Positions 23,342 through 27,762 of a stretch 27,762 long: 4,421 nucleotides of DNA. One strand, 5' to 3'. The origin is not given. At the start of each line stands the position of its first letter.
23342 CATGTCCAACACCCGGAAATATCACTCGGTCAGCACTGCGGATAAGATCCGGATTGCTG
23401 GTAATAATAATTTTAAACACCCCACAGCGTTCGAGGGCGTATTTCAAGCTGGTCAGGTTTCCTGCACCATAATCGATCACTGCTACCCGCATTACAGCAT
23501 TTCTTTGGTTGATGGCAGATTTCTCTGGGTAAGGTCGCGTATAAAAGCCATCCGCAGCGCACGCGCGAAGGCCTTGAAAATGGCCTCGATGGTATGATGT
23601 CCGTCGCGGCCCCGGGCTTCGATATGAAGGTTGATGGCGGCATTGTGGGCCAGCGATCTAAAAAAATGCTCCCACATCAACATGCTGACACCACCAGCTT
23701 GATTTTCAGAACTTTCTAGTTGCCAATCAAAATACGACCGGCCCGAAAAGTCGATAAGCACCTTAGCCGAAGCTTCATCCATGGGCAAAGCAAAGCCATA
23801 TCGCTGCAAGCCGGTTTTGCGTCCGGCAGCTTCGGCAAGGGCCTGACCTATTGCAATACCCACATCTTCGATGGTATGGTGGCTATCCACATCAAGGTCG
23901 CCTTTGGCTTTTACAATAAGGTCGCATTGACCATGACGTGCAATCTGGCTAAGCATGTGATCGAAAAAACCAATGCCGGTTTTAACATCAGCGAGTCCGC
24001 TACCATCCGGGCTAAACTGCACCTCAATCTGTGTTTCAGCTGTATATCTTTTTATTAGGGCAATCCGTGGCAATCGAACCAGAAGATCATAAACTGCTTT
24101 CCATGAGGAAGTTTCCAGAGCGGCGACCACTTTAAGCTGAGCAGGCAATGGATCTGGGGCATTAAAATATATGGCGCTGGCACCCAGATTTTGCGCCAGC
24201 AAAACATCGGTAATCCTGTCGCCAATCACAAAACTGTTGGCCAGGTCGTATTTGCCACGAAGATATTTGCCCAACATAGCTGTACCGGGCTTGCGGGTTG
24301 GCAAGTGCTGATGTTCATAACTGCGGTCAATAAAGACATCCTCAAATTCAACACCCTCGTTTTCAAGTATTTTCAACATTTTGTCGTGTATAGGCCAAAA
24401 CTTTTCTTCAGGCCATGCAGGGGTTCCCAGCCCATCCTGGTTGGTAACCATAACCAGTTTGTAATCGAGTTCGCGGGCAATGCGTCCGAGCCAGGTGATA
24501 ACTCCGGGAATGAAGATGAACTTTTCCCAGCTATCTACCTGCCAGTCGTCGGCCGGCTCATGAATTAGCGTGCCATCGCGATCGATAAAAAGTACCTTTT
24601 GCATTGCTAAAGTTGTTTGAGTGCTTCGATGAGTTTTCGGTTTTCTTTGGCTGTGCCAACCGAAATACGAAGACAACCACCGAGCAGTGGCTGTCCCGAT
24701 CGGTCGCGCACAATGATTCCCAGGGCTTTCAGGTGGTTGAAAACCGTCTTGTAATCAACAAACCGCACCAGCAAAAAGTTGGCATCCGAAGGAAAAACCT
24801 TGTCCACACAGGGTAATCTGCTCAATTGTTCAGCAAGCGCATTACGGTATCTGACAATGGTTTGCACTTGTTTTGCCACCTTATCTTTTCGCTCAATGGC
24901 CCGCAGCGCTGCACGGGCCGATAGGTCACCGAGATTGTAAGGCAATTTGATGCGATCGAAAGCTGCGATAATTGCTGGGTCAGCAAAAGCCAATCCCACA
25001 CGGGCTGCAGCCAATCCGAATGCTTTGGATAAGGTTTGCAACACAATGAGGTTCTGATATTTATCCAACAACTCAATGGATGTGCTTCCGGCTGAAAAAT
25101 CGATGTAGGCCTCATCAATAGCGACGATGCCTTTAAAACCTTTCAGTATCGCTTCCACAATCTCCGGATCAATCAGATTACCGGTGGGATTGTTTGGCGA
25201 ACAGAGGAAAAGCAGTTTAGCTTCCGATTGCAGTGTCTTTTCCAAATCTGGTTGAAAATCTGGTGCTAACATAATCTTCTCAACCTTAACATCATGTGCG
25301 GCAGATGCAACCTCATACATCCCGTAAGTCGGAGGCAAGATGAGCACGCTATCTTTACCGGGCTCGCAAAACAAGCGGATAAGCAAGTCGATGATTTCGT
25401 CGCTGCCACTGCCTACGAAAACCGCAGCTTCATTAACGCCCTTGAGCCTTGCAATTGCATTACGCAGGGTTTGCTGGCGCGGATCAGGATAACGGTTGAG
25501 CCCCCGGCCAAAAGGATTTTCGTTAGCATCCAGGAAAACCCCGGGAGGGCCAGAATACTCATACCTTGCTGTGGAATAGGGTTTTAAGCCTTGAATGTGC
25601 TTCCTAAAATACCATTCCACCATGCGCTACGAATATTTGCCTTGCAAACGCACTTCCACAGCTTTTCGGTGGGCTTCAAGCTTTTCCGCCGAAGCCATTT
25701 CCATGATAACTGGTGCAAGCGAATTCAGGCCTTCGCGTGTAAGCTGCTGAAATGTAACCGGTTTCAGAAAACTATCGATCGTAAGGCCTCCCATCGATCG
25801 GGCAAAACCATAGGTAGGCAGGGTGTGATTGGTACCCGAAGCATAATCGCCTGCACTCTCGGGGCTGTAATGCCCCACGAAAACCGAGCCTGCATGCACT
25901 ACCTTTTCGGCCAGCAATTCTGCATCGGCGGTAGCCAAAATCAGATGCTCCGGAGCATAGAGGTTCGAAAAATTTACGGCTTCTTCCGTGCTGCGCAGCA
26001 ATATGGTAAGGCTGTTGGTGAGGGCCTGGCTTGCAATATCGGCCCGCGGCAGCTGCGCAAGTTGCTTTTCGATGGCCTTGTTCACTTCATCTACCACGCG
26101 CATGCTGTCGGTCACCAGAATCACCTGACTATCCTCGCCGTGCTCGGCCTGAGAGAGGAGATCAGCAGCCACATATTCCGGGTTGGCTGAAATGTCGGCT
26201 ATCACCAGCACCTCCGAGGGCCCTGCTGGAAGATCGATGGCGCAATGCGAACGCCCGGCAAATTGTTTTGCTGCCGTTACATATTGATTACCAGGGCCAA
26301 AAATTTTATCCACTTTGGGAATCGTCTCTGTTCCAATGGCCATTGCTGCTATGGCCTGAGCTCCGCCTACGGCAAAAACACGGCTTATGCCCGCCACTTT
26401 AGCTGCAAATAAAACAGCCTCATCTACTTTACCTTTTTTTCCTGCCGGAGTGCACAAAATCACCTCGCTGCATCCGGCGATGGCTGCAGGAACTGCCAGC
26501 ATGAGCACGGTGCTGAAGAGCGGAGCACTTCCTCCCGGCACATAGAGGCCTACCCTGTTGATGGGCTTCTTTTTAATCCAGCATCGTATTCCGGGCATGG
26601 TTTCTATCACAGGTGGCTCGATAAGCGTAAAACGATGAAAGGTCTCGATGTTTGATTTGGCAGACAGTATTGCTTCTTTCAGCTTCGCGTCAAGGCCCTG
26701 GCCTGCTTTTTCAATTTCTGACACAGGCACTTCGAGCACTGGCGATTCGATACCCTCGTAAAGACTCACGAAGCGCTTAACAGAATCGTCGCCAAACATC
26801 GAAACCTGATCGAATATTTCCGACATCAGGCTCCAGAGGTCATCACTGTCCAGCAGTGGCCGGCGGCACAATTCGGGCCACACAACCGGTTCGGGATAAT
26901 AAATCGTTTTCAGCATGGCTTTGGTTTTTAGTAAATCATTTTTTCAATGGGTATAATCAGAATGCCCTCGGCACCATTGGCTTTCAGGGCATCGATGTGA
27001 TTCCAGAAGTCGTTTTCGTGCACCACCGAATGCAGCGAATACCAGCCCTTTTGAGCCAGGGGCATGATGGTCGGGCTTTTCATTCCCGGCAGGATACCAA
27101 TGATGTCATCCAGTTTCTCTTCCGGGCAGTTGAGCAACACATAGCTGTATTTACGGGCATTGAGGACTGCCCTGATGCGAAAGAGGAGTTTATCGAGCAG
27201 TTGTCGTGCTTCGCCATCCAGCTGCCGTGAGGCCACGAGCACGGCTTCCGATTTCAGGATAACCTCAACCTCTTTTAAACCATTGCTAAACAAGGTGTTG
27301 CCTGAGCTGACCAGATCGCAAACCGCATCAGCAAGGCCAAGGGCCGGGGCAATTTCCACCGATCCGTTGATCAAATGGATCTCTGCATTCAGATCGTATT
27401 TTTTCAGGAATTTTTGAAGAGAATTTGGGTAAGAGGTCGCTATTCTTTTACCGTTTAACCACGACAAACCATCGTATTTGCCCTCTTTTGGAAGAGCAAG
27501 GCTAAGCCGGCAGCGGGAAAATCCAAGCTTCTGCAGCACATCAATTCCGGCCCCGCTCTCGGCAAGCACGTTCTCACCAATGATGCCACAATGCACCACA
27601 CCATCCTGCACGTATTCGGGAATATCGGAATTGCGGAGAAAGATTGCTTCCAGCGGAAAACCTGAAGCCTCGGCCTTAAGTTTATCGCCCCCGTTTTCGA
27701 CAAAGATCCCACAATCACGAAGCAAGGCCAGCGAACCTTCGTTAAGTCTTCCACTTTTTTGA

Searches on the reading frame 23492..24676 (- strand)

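Call 67: search_protein_families(library=pfam, proteins=[window:23492-24676:-], max_evalue=0.00001)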
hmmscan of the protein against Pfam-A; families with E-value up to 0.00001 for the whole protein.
window:23492-24676:- (394 aa): 1 family
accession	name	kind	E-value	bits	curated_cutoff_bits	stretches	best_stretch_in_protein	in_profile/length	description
PF00475.24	IGPD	-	2.3e-59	200.1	27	1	233-374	1-144/144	Imidazoleglycerol-phosphate dehydratase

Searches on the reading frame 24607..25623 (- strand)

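Call 67: search_protein_families(library=pfam, proteins=[window:24607-25623:-], max_evalue=0.00001)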
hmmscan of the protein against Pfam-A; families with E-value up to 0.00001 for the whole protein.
window:24607-25623:- (338 aa): 2 families
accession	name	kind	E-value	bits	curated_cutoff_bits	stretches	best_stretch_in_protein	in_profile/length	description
PF00155.27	Aminotran_1_2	-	1.4e-55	189.4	19.7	1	39-335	32-361/361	Aminotransferase class I and II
PF01053.26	Cys_Met_Meta_PP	-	2.7e-08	33.2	27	1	42-173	46-176/381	Cys/Met metabolism PLP-dependent enzyme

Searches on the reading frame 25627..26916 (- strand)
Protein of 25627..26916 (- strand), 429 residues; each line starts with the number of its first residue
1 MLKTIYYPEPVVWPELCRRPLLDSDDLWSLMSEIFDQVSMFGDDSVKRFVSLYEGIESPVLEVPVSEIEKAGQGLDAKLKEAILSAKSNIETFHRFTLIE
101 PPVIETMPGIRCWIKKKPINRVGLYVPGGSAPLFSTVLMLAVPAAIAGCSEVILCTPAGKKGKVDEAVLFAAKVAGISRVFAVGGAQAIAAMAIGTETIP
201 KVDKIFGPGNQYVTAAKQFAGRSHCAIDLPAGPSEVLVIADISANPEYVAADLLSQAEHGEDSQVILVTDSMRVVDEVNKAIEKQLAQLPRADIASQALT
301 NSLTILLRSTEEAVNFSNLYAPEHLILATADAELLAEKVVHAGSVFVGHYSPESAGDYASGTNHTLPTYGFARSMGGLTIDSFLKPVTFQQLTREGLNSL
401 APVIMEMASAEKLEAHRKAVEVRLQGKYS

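Call 67: search_protein_families(library=pfam, proteins=[window:25627-26916:-], max_evalue=0.00001)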
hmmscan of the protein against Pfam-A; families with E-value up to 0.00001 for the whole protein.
window:25627-26916:- (429 aa): 1 family
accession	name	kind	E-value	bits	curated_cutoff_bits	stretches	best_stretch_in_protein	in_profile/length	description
PF00815.25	Histidinol_dh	-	2.8e-158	527.7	27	1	19-424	3-411/411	Histidinol dehydrogenase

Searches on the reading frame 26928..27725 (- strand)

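Call 67: search_protein_families(library=pfam, proteins=[window:26928-27725:-], max_evalue=0.00001)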
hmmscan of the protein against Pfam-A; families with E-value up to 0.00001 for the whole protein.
window:26928-27725:- (265 aa): 2 families
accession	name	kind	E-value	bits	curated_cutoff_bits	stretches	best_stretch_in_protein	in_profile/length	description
PF01634.23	HisG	-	6.9e-51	172.8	25.5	1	31-185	1-157/158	ATP phosphoribosyltransferase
PF08029.16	HisG_C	-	1.9e-28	98.8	23.5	1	190-262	1-73/73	HisG, C-terminal domain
